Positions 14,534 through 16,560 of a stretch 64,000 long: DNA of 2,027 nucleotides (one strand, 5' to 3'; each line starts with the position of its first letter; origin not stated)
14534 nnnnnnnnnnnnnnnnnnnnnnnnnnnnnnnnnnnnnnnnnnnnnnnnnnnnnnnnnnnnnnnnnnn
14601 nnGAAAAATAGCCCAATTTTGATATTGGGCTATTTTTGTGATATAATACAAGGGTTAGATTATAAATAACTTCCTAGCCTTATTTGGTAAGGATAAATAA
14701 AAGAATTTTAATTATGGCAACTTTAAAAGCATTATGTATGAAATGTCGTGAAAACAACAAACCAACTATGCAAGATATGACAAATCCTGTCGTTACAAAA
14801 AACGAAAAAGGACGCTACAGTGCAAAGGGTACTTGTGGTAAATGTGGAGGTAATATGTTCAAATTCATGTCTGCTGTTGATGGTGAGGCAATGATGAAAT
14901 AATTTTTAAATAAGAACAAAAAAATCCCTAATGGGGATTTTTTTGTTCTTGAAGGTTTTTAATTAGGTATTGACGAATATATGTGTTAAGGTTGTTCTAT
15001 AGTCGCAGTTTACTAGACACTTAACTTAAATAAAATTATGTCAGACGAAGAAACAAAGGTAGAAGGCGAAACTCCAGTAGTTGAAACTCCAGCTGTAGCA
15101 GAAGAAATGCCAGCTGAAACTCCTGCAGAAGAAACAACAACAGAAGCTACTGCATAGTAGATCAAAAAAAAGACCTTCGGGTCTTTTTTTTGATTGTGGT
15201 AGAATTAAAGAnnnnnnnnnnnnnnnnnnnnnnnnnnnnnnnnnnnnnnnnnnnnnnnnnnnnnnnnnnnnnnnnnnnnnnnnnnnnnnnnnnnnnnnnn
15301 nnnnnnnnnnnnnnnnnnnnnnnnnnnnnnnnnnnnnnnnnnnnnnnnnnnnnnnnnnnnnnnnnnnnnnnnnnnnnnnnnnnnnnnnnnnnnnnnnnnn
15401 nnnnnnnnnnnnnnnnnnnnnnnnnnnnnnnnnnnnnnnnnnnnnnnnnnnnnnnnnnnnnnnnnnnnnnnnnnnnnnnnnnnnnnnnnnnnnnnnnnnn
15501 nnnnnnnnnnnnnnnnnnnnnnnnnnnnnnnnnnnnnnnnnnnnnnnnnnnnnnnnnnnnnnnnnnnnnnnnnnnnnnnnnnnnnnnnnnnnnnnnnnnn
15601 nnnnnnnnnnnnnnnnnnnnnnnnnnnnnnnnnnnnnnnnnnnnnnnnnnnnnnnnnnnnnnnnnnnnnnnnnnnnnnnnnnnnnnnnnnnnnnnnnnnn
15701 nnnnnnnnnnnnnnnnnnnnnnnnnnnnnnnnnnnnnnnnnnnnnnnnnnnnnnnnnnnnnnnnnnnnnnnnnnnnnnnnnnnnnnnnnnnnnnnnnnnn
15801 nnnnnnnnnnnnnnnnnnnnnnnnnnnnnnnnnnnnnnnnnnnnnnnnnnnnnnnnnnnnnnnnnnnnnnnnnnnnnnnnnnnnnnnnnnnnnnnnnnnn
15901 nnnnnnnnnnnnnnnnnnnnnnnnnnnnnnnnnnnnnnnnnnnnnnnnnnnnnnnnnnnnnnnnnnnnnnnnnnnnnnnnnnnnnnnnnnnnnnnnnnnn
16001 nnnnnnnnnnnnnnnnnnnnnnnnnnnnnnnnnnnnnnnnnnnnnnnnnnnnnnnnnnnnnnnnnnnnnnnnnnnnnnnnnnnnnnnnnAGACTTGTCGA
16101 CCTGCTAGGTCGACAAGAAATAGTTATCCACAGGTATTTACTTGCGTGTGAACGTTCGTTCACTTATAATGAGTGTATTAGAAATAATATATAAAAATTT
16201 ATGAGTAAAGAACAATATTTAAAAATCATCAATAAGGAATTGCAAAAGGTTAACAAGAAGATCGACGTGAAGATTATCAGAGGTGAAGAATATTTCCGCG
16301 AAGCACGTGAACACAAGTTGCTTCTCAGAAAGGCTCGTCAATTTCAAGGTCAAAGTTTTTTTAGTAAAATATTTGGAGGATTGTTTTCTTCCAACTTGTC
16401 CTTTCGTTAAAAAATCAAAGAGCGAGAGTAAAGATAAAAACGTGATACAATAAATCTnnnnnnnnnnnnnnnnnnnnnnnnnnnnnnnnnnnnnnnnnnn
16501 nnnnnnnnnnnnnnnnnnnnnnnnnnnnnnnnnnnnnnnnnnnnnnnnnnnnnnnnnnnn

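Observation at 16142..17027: Cheo-type SOS box embedded in the promoter spacer of a small-ORF/lexA operon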

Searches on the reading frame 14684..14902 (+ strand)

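Call 4: search_protein_families(library=pfam, proteins=[window:14684-14902:+], max_evalue=0.01)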
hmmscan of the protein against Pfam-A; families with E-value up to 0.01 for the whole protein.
window:14684-14902:+ (72 aa): 2 families
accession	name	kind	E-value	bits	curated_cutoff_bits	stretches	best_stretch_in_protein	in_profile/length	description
PF18930.5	DUF5679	-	2.1e-08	34.6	27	1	18-61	2-40/40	Domain of unknown function (DUF5679)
PF14260.11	zf-C4pol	-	0.0092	16.7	28.9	0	15-58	10-53/70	C4-type zinc-finger of DNA polymerase delta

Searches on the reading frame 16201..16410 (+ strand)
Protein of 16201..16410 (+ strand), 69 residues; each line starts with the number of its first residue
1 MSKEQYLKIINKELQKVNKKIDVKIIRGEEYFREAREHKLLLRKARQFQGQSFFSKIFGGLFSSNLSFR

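Call 4: search_protein_families(library=pfam, proteins=[window:16201-16410:+], max_evalue=0.01)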
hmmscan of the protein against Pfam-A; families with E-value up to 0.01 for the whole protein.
window:16201-16410:+ (69 aa): 0 families

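Call 20: find_homologous_proteins(query=window:16201-16407:+, max_evalue=10)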
Query window:16201-16407:+ (69 aa): 10 proteins with E <= 10 among 10 candidates.
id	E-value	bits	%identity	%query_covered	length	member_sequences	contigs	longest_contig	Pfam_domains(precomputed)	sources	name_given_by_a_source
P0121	1.8e-34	134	97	100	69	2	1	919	-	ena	-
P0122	6.0e-31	122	87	100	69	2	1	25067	-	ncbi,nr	ncbi:MAG: hypothetical protein NTZ44_02345 [Candidatus Nomurabacteria bacterium]|nr:hypothetical pro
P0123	1.1e-28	115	83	100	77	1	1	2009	-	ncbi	-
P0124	2.8e-27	111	83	100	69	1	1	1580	-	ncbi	-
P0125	4.6e-24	101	78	100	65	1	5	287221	-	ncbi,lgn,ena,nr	ncbi:MAG: hypothetical protein NT068_02930 [Candidatus Nomurabacteria bacterium]|nr:hypothetical pro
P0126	4.8e-21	91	73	91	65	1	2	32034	-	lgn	-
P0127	3.1e-20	89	70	91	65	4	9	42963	-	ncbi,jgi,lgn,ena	jgi:hypothetical protein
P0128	3.9e-13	67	56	88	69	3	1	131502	-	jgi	jgi:hypothetical protein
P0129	1.9e-12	64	57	88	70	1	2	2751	-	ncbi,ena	-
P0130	3.6e-12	64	63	78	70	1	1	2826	-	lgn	-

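Call 28: find_homologous_proteins(query=A1, max_evalue=0.01)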
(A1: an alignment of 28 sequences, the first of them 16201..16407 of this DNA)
Query A1 (28 sequences) (69 aa, profile of the alignment): 234 proteins with E <= 0.01 among 351 candidates; the best 120 are listed.
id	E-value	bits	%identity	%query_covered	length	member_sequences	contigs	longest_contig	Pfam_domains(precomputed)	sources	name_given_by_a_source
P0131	2.0e-27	113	59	91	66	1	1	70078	-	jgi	-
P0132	2.8e-27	112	59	88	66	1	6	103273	-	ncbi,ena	-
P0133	4.7e-27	111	57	88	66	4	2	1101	-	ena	-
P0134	7.9e-27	111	56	88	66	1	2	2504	-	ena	-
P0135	1.2e-26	110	59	88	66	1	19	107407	-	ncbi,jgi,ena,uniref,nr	ncbi:hypothetical protein A3F97_01290 [Candidatus Nomurabacteria bacterium RIFCSPLOWO2_12_FULL_41_10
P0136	1.4e-26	110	59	81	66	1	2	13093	-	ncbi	-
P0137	2.4e-26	109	54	88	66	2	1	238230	-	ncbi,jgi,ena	ncbi:MAG: hypothetical protein WCT44_00970 [Candidatus Paceibacterota bacterium]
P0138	3.8e-26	109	67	67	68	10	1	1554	-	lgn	-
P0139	4.1e-26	108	59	88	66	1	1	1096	-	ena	-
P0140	4.5e-26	108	56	99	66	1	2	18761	-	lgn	-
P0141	4.5e-26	108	58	87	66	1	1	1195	-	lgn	-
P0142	5.0e-26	108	53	99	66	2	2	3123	-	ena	-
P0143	6.0e-26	108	58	87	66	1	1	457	-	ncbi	-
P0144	6.2e-26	108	57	99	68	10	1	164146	-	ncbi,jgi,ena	jgi:hypothetical protein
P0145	1.1e-25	107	55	87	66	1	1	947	-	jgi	-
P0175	4.4e-24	102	48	93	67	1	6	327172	-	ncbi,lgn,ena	-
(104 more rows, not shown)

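Call 29: search_protein_families(library=ncbifam, proteins=[window:16201-16407:+], max_evalue=1)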
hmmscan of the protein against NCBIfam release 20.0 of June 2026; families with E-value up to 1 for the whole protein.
window:16201-16407:+ (69 aa): 0 families
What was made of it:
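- The ORF has no family match (calls 4, 29).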

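Call 39: predict_structure(alignment_id=A2)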
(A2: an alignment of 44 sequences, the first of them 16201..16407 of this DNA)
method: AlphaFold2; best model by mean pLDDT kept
length: 69 residues; sequences in the alignment: 44
mean_pLDDT: 82.3   pTM: 0.61
mean pLDDT of the five models: 82.3, 81.9, 81.1, 80.7, 79.6
residues with pLDDT >= 90: 41; 70-90: 8; 50-70: 15; < 50: 5
segments of 3 or more residues with pLDDT < 50: 65-69
pLDDT, mean of each block of 10 residues (from residue 1): 89 98 98 98 86 56 48
secondary structure, 60 per line:
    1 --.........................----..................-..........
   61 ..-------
elements in order: H3-27 H32-49 H51-62
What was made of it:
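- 16201..16410 (+): First gene of the operon: a 69-aa basic (pI 10.3) protein of an unnamed family. It is a helical hairpin (residues 3-27 and 32-49) with a Phe/Arg/Ser-rich C-terminal tail. Call 39 (AlphaFold2, pLDDT 82).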

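Call 44: fold_search(model_id=the predicted structure, library=pdb)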
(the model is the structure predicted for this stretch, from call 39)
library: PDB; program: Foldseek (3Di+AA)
matches with E <= 10: 57; with E <= 0.001: 0
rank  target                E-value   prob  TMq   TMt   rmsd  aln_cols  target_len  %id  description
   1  3qne                  1.2e+00  0.98  0.69  0.11   1.1        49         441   20  Candida albicans seryl-tRNA synthetase (released 2011-08-03)
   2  6he3_A                1.3e+00  0.85  0.65  0.12   8.3        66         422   18  Pseudomonas aeruginosa Seryl-tRNA Synthetase in Complex with 5'-O-(N-(L-seryl)-sulfamoyl)cytidine (released 2019-12-04)
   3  3qo7                  1.5e+00  0.30  0.40  0.09   6.1        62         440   22  Crystal structure of the seryl-tRNA synthetase from Candida albicans (released 2011-08-03)
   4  1skv_C                1.9e+00  0.92  0.66  0.77   1.4        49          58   16  Crystal Structure of D-63 from Sulfolobus Spindle Virus 1 (released 2004-07-13)
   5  6hdz_A                2.2e+00  0.23  0.39  0.09   5.2        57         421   21  Pseudomonas aeruginosa Seryl-tRNA Synthetase in Complex with 5'-O-(N-(L-seryl)-Sulfamoyl)uridine (released 2019-12-04)
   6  9c7z_A                2.5e+00  0.23  0.47  0.48   7.1        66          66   17  Hallucinated C3 protein assembly HALC3_919 (released 2025-05-21)
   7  6he1_A                4.0e+00  0.15  0.38  0.09   5.1        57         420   21  Pseudomonas aeruginosa Seryl-tRNA Synthetase in Complex with 5'-O-(N-(L-seryl)-sulfamoyl)N3-methyluridine (released 2019-12-04)
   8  6r1m_A                4.2e+00  0.75  0.67  0.11   1.3        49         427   16  Crystal structure of E. coli seryl-tRNA synthetase complexed to seryl sulfamoyl adenosine (released 2020-01-22)
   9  6r1o                  4.2e+00  0.72  0.67  0.11   1.3        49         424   16  Crystal structure of E. coli seryl-tRNA synthetase complexed to a seryl sulfamoyl adenosine derivative (released 2020-01-22)
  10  6c48_D                4.2e+00  0.41  0.65  0.52   8.5        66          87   11  Crystal structure of B-Myb-LIN9-LIN52 complex (released 2018-09-19)
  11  9qmp                  4.2e+00  0.16  0.39  0.09   4.8        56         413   14  E.coli seryl-tRNA synthetase (released 2025-05-14)
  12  6r1m_B                4.5e+00  0.69  0.67  0.11   1.3        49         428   16  Crystal structure of E. coli seryl-tRNA synthetase complexed to seryl sulfamoyl adenosine (released 2020-01-22)
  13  5fwn_A                4.5e+00  0.44  0.54  0.13   6.7        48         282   21  Imine Reductase from Amycolatopsis orientalis. Closed form in in complex with (R)- Methyltetrahydroisoquinoline (released 2016-06-01)
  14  1skv_B                4.8e+00  0.33  0.59  0.66   4.7        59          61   12  Crystal Structure of D-63 from Sulfolobus Spindle Virus 1 (released 2004-07-13)
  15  2djv_MODEL_1_A        5.2e+00  0.47  0.61  0.54   1.8        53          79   13  Solution structures of the WHEP-TRS domain of human methionyl-tRNA synthetase (released 2006-10-05)
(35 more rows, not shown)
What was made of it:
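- On gp7-like LexA-binding proteins: The best Foldseek hits are generic hairpins with E > 1 (call 44).
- The fold is a generic hairpin (call 44).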

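Call 46: search_protein_representatives(alignment_id=A2)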
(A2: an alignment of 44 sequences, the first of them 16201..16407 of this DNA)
Query: 44 sequences, 67 profile positions. Proteins with E-value up to 0.001 (for the whole library): 348; up to 1e-10: 84; up to 1e-30: 0. The best 150 are listed.
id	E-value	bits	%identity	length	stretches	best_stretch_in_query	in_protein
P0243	1.1e-29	118.1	-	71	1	1-65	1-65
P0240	5.4e-29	115.8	-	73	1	1-66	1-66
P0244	8.2e-26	105.6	-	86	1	1-62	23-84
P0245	2.4e-23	97.7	-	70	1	1-59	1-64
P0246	2.7e-23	97.5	-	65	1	1-62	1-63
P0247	4.9e-23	96.7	-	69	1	1-62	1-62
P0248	1.4e-21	92.1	-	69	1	1-45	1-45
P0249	4.2e-21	90.5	-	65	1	14-64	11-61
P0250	2.9e-20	87.9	-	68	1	1-63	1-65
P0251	4.3e-20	87.3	-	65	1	1-61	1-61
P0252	9.5e-20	86.2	-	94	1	1-46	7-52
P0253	2.3e-19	84.9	-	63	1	1-63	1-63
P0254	4.2e-19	84.1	-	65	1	1-62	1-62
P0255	4.0e-18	81.0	-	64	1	1-63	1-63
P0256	2.7e-17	78.3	-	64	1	1-63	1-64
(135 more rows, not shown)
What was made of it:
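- There are 348 cluster representatives at E <= 0.001, all 42-136 aa among the 150 listed (call 46).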

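Call 52: search_solved_structures(query=A2, max_evalue=10)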
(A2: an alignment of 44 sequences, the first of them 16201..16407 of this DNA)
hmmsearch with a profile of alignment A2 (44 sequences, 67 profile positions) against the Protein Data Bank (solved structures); distinct sequences matched with E-value up to 10: 0.
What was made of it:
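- On gp7-like LexA-binding proteins: The profile of 44 members found no PDB chain at E <= 10 (call 52).
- Closest known: Phage GIL01 gp7, a small LexA-binding protein. Different: There is no sequence similarity to any PDB chain (call 52).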

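Call 59: search_protein_families(library=phrogs, alignment_id=A2, max_evalue=0.1)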
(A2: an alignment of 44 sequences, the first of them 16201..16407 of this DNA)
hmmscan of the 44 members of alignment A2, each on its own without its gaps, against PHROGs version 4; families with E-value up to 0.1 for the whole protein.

A. member 1, window:16201-16407:+ (69 aa): 0 families

B. families by the number of members that match (of 44 scanned): 16 families
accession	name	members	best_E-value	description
phrog_154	-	4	0.051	replication initiation protein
phrog_21401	-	3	0.023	pilot protein for DNA ejection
phrog_26892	-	2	0.032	-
phrog_19352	-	2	0.036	-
phrog_23235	-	2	0.081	-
phrog_481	-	1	0.015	-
phrog_17101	-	1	0.037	-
phrog_36493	-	1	0.047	-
phrog_36724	-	1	0.048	-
phrog_9154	-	1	0.049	-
phrog_975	-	1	0.071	baseplate protein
phrog_37796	-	1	0.074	-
phrog_15367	-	1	0.076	-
phrog_23877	-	1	0.081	-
phrog_1460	-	1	0.088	tRNA amidotransferase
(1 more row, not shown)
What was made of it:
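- Tried and rejected: Pfam, NCBIfam, PHROGs, PDB sequences and Foldseek against PDB all gave nothing significant (calls 4, 29, 59, 52, 44).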

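Call 61: find_encoding_contigs(protein=P0175, flank=10000, max_places=2)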
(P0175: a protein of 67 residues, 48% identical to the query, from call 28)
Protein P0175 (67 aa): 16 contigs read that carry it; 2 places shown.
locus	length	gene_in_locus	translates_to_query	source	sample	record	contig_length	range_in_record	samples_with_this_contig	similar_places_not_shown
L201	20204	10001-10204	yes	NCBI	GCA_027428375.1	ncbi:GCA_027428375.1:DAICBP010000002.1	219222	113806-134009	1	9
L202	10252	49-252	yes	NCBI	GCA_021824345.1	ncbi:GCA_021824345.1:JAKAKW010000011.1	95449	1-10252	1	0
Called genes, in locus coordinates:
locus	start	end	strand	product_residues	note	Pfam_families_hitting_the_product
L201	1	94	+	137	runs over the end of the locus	-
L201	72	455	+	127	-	PF12844:HTH_19 (faint), PF13560:HTH_31 (weak), PF01381:HTH_3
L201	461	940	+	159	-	-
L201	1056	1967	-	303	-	PF03372:Exo_endo_phos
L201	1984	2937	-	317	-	PF02899:Phage_int_SAM_1, PF13495:Phage_int_SAM_4, PF00589:Phage_integrase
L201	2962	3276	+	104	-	PF00312:Ribosomal_S15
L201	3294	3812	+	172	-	PF01936:NYN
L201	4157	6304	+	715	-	PF01138:RNase_PH, PF07650:KH_2 (faint), PF00013:KH_1, PF00575:S1, PF23459:S1_RRP5 (faint)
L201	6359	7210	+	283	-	-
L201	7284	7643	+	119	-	PF01258:zf-dskA_traR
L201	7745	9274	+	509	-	PF13541:ChlI, PF01078:Mg_chelatase, PF07728:AAA_5 (faint), PF00493:MCM, PF13335:Mg_chelatase_C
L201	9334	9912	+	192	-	PF10543:ORF6N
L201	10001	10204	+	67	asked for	-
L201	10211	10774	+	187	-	PF00717:Peptidase_S24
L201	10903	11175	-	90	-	PF00216:Bac_DNA_binding, PF18291:HU-HIG (weak)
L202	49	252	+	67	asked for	-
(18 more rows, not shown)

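Call 62: find_encoding_contigs(protein=P0137, flank=10000, max_places=2)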
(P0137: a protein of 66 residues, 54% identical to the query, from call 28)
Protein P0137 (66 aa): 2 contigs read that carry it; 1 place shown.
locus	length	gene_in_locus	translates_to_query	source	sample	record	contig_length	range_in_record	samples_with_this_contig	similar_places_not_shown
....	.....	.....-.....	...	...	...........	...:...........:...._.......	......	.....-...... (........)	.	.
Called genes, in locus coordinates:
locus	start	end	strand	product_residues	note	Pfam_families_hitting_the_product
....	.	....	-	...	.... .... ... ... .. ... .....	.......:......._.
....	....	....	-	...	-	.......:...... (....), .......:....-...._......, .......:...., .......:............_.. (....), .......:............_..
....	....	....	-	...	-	-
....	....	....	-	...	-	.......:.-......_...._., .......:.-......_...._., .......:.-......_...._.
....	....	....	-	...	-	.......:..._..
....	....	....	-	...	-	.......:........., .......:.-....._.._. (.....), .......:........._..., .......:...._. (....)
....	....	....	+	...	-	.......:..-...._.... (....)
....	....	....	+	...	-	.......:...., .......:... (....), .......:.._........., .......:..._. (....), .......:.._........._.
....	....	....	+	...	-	-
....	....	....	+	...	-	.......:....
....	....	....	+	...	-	-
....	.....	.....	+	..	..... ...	-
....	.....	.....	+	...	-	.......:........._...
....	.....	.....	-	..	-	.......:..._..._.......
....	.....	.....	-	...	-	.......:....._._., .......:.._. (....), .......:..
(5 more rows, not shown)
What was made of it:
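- Starting from the small protein, an S24 gene follows immediately in 3 of 3 places (calls 61, 62).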

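Call 74: find_related_loci(query=A2, collection=viral_contigs, flank=3000)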
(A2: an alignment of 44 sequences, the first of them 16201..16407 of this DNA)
Query A2 (69 aa) in viral_contigs; peptide patterns used: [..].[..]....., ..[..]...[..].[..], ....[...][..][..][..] (x = any residue, [..] = any of these).
396 stretches matched a pattern, but none encodes a relative of the query by tblastn (E <= 1e-3).
